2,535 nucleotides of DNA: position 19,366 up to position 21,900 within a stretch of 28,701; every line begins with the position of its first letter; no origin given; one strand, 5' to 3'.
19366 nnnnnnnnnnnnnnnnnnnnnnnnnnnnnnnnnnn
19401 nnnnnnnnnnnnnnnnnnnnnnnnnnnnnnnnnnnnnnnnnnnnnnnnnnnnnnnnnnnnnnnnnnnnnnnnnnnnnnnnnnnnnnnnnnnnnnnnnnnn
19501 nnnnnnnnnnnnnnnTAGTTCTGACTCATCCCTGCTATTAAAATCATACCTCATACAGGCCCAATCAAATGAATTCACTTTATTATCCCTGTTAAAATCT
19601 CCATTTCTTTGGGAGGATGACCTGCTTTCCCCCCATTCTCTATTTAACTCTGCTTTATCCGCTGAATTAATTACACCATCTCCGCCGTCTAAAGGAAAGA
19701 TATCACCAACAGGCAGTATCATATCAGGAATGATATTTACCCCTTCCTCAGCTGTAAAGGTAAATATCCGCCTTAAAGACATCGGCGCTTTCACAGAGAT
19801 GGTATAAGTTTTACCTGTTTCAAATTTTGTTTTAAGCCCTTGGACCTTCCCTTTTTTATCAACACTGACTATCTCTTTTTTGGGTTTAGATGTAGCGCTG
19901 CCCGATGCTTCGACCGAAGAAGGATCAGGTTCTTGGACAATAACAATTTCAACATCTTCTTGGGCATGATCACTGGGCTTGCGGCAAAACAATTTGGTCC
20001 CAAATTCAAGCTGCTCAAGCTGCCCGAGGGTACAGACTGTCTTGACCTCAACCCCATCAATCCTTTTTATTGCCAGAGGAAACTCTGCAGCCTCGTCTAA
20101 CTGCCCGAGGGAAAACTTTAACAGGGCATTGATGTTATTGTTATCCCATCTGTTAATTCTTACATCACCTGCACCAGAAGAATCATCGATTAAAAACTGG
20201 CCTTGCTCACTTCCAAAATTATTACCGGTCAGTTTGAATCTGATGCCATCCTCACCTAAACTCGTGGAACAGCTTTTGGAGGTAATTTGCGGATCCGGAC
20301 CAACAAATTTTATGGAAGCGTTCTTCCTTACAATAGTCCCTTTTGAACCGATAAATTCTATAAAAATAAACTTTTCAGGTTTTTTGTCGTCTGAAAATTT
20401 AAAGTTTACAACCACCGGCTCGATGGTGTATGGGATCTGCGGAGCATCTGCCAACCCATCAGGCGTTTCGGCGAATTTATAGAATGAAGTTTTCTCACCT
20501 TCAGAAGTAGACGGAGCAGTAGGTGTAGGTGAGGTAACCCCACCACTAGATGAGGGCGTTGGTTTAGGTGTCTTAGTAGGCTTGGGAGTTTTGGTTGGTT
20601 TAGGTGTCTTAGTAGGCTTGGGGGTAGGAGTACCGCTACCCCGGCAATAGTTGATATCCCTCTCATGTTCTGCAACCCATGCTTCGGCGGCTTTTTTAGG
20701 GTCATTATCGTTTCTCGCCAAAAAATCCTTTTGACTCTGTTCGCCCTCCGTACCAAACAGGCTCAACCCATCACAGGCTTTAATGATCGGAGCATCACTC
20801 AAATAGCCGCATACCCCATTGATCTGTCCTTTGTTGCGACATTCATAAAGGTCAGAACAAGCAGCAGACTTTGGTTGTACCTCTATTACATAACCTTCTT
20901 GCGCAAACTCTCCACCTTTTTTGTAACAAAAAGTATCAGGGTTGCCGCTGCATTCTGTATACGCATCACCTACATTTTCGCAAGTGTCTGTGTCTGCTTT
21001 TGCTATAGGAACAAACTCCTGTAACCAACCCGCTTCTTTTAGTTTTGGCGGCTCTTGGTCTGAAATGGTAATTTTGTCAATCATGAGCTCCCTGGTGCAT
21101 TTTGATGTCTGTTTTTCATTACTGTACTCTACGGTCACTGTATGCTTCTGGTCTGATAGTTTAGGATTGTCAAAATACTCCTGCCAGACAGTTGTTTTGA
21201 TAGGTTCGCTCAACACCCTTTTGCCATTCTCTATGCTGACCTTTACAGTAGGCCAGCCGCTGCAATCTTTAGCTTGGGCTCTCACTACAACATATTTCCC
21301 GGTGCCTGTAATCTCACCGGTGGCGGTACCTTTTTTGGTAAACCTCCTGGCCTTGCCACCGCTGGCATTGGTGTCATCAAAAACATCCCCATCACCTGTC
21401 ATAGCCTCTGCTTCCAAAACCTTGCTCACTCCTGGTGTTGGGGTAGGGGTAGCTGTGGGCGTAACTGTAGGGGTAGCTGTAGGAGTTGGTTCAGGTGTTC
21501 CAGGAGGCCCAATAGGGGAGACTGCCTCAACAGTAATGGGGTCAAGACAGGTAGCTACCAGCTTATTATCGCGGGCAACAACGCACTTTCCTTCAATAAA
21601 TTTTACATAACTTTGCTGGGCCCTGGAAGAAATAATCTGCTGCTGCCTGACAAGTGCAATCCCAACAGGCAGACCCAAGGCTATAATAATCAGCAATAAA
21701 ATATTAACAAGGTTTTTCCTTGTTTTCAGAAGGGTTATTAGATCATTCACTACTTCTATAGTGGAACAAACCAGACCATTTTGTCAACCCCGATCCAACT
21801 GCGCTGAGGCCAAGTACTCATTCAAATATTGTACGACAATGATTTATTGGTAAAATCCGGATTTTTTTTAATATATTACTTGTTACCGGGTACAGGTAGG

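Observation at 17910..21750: Self-contained cohesin-dockerin surface module in a three-gene, translationally coupled operon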

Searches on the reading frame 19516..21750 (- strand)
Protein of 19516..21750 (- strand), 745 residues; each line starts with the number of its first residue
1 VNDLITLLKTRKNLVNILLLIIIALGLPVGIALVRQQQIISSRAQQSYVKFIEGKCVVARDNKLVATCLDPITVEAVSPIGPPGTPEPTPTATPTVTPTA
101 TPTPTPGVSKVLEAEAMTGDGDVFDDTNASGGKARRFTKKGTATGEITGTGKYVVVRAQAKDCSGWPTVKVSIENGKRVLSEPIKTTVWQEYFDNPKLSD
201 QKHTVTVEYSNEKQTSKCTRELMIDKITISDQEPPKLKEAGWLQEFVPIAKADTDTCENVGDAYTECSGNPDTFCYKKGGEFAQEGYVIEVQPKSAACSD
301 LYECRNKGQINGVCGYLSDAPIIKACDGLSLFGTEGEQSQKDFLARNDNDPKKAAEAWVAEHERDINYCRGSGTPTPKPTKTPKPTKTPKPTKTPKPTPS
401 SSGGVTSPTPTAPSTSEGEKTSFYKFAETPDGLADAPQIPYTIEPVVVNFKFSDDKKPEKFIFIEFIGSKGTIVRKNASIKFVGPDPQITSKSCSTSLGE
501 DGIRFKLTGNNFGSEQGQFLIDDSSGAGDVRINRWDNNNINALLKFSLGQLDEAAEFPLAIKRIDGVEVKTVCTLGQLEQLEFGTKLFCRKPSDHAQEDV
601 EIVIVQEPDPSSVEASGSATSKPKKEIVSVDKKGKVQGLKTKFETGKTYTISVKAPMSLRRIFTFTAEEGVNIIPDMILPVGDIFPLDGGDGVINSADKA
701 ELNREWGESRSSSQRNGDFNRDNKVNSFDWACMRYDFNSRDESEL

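Call 3: search_protein_families(library=pfam, proteins=[window:19516-21750:-], max_evalue=1)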
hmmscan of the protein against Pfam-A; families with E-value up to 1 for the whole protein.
window:19516-21750:- (745 aa): 2 families
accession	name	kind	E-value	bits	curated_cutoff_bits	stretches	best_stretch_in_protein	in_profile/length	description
PF16841.11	CBM60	-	6e-07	30.3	28.2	1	154-234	2-81/91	Ca-dependent carbohydrate-binding module xylan-binding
PF00404.24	Dockerin_1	-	8.8e-06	26.3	22.9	1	690-733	6-52/57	Dockerin type I domain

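Call 4: search_protein_families(library=ncbifam, proteins=[window:19516-21750:-], max_evalue=1)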
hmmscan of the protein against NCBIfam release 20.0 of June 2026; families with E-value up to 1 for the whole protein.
window:19516-21750:- (745 aa): 2 families
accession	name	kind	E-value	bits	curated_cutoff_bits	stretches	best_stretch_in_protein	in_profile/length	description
NF033186.1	internalin_K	exception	0.00058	18.4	1100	2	72-114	503-544/604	class 1 internalin InlK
NF007285.1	PRK09752.1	equivalog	0.2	9.2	1459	1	74-115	918-957/1250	AIDA-I family autotransporter adhesin YfaL/EhaC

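Call 12: find_homologous_proteins(query=window:19516-21750:-)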
Query window:19516-21750:- (745 aa): 7 proteins with E <= 0.001 among 8000 candidates.
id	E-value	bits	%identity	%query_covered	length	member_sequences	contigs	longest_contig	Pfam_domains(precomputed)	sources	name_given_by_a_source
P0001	4.7e-204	698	67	44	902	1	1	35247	PF05345.19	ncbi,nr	ncbi:putative Ig domain-containing protein [Candidatus Daviesbacteria bacterium]|nr:putative Ig doma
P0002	3.7e-92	328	42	49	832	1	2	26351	PF13229.13,PF12708.13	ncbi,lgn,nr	ncbi:right-handed parallel beta-helix repeat-containing protein [Candidatus Daviesbacteria bacterium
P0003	8.5e-63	231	31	49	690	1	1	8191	-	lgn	-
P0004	6.5e-13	66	33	16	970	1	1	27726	PF01752.24,PF17957.8,PF16841.12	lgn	-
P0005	8.1e-8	49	33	22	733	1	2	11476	PF27111.1,PF28587.1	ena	-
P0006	7.5e-7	46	-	-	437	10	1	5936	PF09374.16,PF08823.17,PF01471.24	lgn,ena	-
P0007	5.1e-4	37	41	13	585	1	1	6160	PF05257.23,PF09374.16,PF00877.26,PF08823.17,PF01471.24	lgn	-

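Call 16: find_encoding_contigs(protein=P0001, flank=10000, max_places=3)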
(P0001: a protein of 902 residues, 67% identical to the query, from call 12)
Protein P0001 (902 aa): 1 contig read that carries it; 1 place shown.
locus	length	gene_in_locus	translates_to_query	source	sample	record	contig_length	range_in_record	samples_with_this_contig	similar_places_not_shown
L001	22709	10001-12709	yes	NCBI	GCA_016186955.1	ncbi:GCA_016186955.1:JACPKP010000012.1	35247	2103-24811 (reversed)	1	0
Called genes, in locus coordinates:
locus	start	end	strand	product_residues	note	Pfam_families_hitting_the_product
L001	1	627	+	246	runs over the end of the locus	PF20772:TACO1_YebC_N, PF01709:Transcrip_reg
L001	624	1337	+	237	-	PF00551:Formyl_trans_N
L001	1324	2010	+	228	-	PF13507:GATase_5, PF00117:GATase (weak)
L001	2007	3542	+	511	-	PF00586:AIRS, PF02769:AIRS_C, PF00586:AIRS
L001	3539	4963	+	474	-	PF00206:Lyase_1, PF10397:ADSL_C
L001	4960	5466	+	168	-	PF00731:AIRC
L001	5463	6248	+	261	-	PF01259:SAICAR_synt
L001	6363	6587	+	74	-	PF11680:DUF3276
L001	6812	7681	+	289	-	-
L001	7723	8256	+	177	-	PF02075:RuvC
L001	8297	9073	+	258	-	PF18900:DUF5656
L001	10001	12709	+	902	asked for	PF05345:He_PIG (weak)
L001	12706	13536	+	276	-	PF00963:Cohesin (weak)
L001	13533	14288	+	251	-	PF00963:Cohesin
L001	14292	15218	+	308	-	PF02899:Phage_int_SAM_1, PF13102:Phage_int_SAM_5, PF13495:Phage_int_SAM_4 (weak), PF00589:Phage_integrase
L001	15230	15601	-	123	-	PF04020:Phage_holin_4_2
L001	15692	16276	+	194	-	-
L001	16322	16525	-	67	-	-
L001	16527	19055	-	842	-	PF00521:DNA_topoisoIV, PF03989:DNA_gyraseA_C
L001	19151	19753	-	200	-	-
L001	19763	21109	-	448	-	PF21799:MurD-like_N, PF08245:Mur_ligase_M, PF02875:Mur_ligase_C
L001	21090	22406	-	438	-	PF01225:Mur_ligase, PF08245:Mur_ligase_M, PF02875:Mur_ligase_C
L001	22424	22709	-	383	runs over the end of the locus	-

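Call 17: find_encoding_contigs(protein=P0002, flank=10000, max_places=3)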
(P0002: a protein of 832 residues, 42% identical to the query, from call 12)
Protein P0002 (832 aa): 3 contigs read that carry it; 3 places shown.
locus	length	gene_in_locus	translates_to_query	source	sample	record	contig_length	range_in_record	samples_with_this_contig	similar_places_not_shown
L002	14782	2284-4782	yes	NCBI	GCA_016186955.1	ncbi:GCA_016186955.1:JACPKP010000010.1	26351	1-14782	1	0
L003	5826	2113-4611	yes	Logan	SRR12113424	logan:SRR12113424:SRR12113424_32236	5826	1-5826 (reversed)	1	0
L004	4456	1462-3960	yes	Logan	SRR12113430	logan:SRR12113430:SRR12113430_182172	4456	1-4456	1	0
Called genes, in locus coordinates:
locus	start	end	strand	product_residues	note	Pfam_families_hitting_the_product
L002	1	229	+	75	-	?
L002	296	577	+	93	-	PF15919:HicB_lk_antitox (weak)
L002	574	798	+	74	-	PF07927:HicA_toxin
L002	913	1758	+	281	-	PF13612:DDE_Tnp_1_3, PF01609:DDE_Tnp_1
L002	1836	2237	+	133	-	PF18895:T4SS_pilin (weak)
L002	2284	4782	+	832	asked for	PF12708:Pect-lyase_RHGA_epim, PF13229:Beta_helix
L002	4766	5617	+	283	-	-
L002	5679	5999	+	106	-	PF18895:T4SS_pilin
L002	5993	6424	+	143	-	PF18895:T4SS_pilin (weak)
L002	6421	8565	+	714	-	PF19590:TrbL_3 (weak)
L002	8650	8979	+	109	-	PF00166:Cpn10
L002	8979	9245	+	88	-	-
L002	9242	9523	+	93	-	-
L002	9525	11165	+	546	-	PF00118:Cpn60_TCP1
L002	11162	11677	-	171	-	PF01928:CYTH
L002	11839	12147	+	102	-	PF03819:MazG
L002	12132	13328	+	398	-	PF04551:GcpE, PF26540:GcpE_C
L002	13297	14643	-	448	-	PF02844:GARS_N, PF01071:GARS_A, PF02843:GARS_C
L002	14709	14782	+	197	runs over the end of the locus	PF03703:bPH_2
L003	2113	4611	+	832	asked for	PF12708:Pect-lyase_RHGA_epim, PF13229:Beta_helix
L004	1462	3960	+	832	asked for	PF12708:Pect-lyase_RHGA_epim, PF13229:Beta_helix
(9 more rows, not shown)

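Call 18: find_encoding_contigs(protein=P0003, flank=10000, max_places=3)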
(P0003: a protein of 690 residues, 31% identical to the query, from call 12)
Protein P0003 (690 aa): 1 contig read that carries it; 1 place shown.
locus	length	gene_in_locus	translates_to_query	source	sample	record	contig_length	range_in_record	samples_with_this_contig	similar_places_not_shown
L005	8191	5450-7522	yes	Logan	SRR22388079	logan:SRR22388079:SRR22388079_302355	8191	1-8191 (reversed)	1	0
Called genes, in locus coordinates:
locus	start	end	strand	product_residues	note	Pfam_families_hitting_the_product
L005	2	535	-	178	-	?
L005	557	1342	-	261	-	PF01061:ABC2_membrane, PF12698:ABC2_membrane_3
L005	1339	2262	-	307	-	PF13476:AAA_23 (weak), PF00005:ABC_tran, PF13304:AAA_21 (faint)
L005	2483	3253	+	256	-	PF20772:TACO1_YebC_N, PF01709:Transcrip_reg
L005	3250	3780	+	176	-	PF02075:RuvC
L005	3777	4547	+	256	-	PF18900:DUF5656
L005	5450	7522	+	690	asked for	-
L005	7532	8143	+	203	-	-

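Call 26: search_protein_families(library=pfam, proteins=[L001:10001-12709:+, L002:4766-5617:+], max_evalue=0.1)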
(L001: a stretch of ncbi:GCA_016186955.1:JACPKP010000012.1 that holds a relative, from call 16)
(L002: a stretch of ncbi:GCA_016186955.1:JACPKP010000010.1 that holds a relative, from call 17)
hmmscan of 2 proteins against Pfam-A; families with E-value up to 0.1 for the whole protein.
L001:10001-12709:+ (902 aa): 2 families
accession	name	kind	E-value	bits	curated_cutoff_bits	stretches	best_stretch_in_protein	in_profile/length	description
PF05345.18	He_PIG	-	6.5e-07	30.2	24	1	486-560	13-88/96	Putative Ig domain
PF00404.24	Dockerin_1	-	5.9e-05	23.6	22.9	1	846-889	6-51/57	Dockerin type I domain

L002:4766-5617:+ (283 aa): 0 families

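Call 53: search_protein_families(library=pfam, alignment_id=A3, max_evalue=0.001)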
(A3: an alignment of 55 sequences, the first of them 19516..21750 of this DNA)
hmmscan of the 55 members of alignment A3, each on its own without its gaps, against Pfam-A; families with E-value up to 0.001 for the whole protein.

A. member 1, window:19516-21750:- (745 aa): 2 families
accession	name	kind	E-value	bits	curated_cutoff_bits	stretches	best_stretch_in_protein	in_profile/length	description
PF16841.11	CBM60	-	6e-07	30.3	28.2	1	154-234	2-81/91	Ca-dependent carbohydrate-binding module xylan-binding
PF00404.24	Dockerin_1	-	8.8e-06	26.3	22.9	1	690-733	6-52/57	Dockerin type I domain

B. families by the number of members that match (of 55 scanned): 16 families
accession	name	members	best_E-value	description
PF00404.24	Dockerin_1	37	1.4e-09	Dockerin type I domain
PF01833.30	TIG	15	3.7e-19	IPT/TIG domain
PF00963.24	Cohesin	3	2.1e-06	Cohesin domain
PF17210.9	SdrD_B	2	1.3e-11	SdrD B-like domain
PF07588.17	DUF1554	2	4.3e-10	Protein of unknown function (DUF1554)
PF22633.2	F5_F8_type_C_2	1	1.3e-11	NedA-like, galactose-binding domain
PF12708.12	Pect-lyase_RHGA_epim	1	3e-11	Rhamnogalacturonase A/epimerase, pectate lyase-like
PF13229.12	Beta_helix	1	6.2e-11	Right handed beta helix region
PF00754.31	F5_F8_type_C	1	2.1e-10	F5/8 type C domain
PF00041.27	fn3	1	5.1e-08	Fibronectin type III domain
PF06482.17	Endostatin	1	9.3e-08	Collagenase NC10 and Endostatin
PF16158.11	N_BRCA1_IG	1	5.2e-07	Ig-like domain from next to BRCA1 gene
PF16841.11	CBM60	1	6e-07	Ca-dependent carbohydrate-binding module xylan-binding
PF05345.18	He_PIG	1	6.5e-07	Putative Ig domain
PF13620.12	CarboxypepD_reg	1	0.00015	Carboxypeptidase regulatory-like domain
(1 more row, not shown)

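Call 65: predict_structure(alignment_id=A5)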
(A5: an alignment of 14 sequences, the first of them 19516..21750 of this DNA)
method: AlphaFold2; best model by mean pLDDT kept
length: 745 residues; sequences in the alignment: 14
mean_pLDDT: 60.2   pTM: 0.41
mean pLDDT of the five models: 60.2, 58.5, 57.6, 57.0, 57.0
residues with pLDDT >= 90: 112; 70-90: 186; 50-70: 138; < 50: 309
segments of 3 or more residues with pLDDT < 50: 89-132, 214-219, 235-415, 586-593, 615-619, 681-738
pLDDT, mean of each block of 10 residues (from residue 1): 66 83 86 74 69 91 88 92 65 37 31 28 34 53 69 72 62 62 63 63 72 49 64 50 26 27 32 37 35 36 31 30 28 36 44 43 33 30 37 37 34 59 94 94 90 83 95 94 88 72 87 89 64 93 76 74 88 70 56 60 85 51 83 72 80 76 76 59 36 39 43 37 37 48 79
secondary structure, 60 per line:
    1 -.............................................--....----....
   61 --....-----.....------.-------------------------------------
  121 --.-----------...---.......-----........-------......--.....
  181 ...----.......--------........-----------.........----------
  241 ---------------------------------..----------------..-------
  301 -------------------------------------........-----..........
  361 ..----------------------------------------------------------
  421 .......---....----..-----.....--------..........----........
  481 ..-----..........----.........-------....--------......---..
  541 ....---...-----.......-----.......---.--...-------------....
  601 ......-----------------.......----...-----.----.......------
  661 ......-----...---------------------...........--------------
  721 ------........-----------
elements in order (helices of 4 or more, strands of 3 or more residues): H2-46 E49-52 E57-60 E63-66 E72-76 E135-137 E141-147 E153-160 E168-173 E176-183 E188-194 E203-210 E222-230 H338-345 H351-362 E421-427 H431-434 E446-450 E459-468 E473-482 E488-497 E502-510 E518-521 E530-535 E539-544 E556-562 E568-574 E581-583 E597-606 E624-630 E635-637 E648-654 E661-666 E672-674 H696-706 H727-734

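Call 69: fold_search(model_id=the predicted structure, library=pdb)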
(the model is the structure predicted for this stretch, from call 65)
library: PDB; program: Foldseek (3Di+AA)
matches with E <= 10: 1304; with E <= 0.001: 54
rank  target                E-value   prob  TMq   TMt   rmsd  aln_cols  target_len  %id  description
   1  7o7s_A                2.6e-06  1.00  0.13  0.09  15.0       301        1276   10  (h-alpha2M)4 plasmin-activated II state (released 2022-04-13)
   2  5t4n_B                7.1e-06  1.00  0.12  0.21  23.3       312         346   11  Crystal Structure of Human Protocadherin-15 EC3-5 D414A Variant (released 2017-02-22)
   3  6e57_D                7.9e-06  1.00  0.11  0.18  17.8       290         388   12  Bacteroides ovatus mixed-linkage glucan utilization locus (MLGUL) SGBP-B in complex with mixed-linkage heptasaccharide (released 2019-05-29)
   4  5t4m_B                7.9e-06  1.00  0.12  0.22  23.3       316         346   12  Crystal Structure of Human Protocadherin-15 EC3-5 (released 2017-02-22)
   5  6e57_A                1.1e-05  1.00  0.11  0.18  18.0       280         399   12  Bacteroides ovatus mixed-linkage glucan utilization locus (MLGUL) SGBP-B in complex with mixed-linkage heptasaccharide (released 2019-05-29)
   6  6xi1_BBB              1.4e-05  1.00  0.15  0.24  20.9       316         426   12  Crystal structure of tetra-tandem repeat in extending RTX adhesin from Aeromonas hydrophila (released 2020-10-14)
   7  5t4m_A                2.9e-05  1.00  0.13  0.23  22.3       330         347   12  Crystal Structure of Human Protocadherin-15 EC3-5 (released 2017-02-22)
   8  5t4n_A                4.6e-05  0.99  0.13  0.23  22.5       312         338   11  Crystal Structure of Human Protocadherin-15 EC3-5 D414A Variant (released 2017-02-22)
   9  6tav_B                5.1e-05  0.99  0.13  0.09  15.2       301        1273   12  Crystal structure of endopeptidase-induced alpha2-macroglobulin (released 2021-05-12)
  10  5v5x_A                6.3e-05  1.00  0.14  0.21  21.4       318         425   14  Protocadherin gammaB7 EC3-6 cis-dimer structure (released 2017-11-01)
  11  3b43                  6.3e-05  0.99  0.12  0.15  18.7       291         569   14  I-band fragment I65-I70 from titin (released 2008-01-22)
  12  7o7q_A                6.6e-05  0.99  0.13  0.08  15.4       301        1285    9  (h-alpha2M)4 trypsin-activated state (released 2022-04-13)
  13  3q2v_B                8.1e-05  1.00  0.14  0.20  22.4       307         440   10  Crystal structure of mouse E-cadherin ectodomain (released 2011-04-06)
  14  5v5x_B                8.1e-05  1.00  0.13  0.20  21.2       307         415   13  Protocadherin gammaB7 EC3-6 cis-dimer structure (released 2017-11-01)
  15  7stz_D                8.5e-05  1.00  0.14  0.21  21.8       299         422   12  Crystal Structure of Human E-cadherin EC1-5 bound by mouse monoclonal antibody Fab mAb-1_19A11 (released 2022-01-26)
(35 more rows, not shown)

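Call 92: find_related_loci(query=A3, collection=viral_contigs, flank=6000)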
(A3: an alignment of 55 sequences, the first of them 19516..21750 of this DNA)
Query A3 (745 aa) in viral_contigs; peptide patterns used: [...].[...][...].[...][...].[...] (x = any residue, [..] = any of these).
19 stretches matched a pattern, but none encodes a relative of the query by tblastn (E <= 1e-3).
